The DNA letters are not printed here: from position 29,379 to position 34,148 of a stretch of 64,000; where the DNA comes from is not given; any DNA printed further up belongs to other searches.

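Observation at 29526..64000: ORF of more than 34.4 kb encoding an apparently cysteine-free beta-helical protein that is not a classical autotransporter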

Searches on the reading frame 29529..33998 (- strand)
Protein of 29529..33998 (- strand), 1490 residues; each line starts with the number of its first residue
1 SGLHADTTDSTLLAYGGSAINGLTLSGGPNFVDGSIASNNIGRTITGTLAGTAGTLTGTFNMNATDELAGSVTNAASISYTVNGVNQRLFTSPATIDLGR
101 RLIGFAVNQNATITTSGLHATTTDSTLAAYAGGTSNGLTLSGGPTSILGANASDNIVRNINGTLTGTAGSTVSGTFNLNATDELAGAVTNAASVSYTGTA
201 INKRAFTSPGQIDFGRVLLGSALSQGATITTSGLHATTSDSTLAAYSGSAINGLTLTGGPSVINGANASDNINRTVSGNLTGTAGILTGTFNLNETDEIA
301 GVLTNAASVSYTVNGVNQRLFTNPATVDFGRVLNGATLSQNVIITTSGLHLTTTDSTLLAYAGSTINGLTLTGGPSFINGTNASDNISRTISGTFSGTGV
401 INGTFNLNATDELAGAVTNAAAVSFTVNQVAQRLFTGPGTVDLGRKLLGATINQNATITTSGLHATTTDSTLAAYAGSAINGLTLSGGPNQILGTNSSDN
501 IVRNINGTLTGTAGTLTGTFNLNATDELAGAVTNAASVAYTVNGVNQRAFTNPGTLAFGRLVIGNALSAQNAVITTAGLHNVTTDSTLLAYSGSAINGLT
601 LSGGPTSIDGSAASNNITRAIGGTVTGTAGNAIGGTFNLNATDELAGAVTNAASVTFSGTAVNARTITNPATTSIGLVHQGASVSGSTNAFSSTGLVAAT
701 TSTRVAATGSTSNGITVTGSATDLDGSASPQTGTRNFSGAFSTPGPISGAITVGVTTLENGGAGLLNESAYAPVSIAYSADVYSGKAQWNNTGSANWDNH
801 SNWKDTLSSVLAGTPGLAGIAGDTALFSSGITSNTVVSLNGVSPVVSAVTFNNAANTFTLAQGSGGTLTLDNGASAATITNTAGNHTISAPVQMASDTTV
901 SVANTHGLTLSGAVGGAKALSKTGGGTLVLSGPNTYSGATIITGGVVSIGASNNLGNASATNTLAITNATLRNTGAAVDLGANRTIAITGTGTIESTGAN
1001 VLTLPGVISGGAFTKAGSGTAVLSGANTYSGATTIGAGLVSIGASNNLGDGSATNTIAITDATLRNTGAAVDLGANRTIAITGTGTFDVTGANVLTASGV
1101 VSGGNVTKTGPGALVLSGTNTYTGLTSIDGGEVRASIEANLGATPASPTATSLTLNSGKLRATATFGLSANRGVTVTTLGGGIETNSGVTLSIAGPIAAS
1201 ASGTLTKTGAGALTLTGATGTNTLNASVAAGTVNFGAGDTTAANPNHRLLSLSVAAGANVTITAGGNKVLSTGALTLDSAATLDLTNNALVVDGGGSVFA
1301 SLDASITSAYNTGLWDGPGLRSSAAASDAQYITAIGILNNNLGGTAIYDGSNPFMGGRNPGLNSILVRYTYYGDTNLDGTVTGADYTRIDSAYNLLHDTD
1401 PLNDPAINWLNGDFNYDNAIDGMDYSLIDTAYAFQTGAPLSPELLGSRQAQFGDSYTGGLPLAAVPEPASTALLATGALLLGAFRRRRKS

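Call 4: search_protein_families(library=pfam, proteins=[window:29529-33998:-], max_evalue=0.01)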
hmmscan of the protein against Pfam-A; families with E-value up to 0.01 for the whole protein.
window:29529-33998:- (1490 aa): 3 families
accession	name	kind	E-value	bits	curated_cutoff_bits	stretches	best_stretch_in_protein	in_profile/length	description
PF12951.13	PATR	-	2.9e-20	72.4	27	3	920-949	1-30/30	Passenger-associated-transport-repeat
PF00404.24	Dockerin_1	-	0.00057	20.5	22.9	1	1372-1428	1-52/57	Dockerin type I domain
PF07589.16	PEP-CTERM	-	0.00072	20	20.7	1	1464-1488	1-24/24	PEP-CTERM motif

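Call 9: search_protein_families(library=ncbifam, proteins=[window:29529-33998:-], max_evalue=0.01)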
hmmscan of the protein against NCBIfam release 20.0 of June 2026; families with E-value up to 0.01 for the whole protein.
window:29529-33998:- (1490 aa): 4 families
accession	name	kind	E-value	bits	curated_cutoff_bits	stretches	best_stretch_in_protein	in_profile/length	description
TIGR02601.1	autotrns_rpt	repeat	2.2e-22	78.4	19.85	3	1105-1135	1-31/32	beta strand repeat protein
TIGR02595.1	PEP_CTERM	domain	1.2e-05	25.8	16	1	1465-1489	1-23/24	PEP-CTERM sorting domain-containing protein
NF012200.0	choice_anch_D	domain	0.00027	21.4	45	2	193-297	4-105/108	choice-of-anchor D domain-containing protein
NF053770.1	CIS5_fam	equivalog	0.008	15.8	260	0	526-570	26-70/148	CIS5 family contractile injection system inner tube adaptor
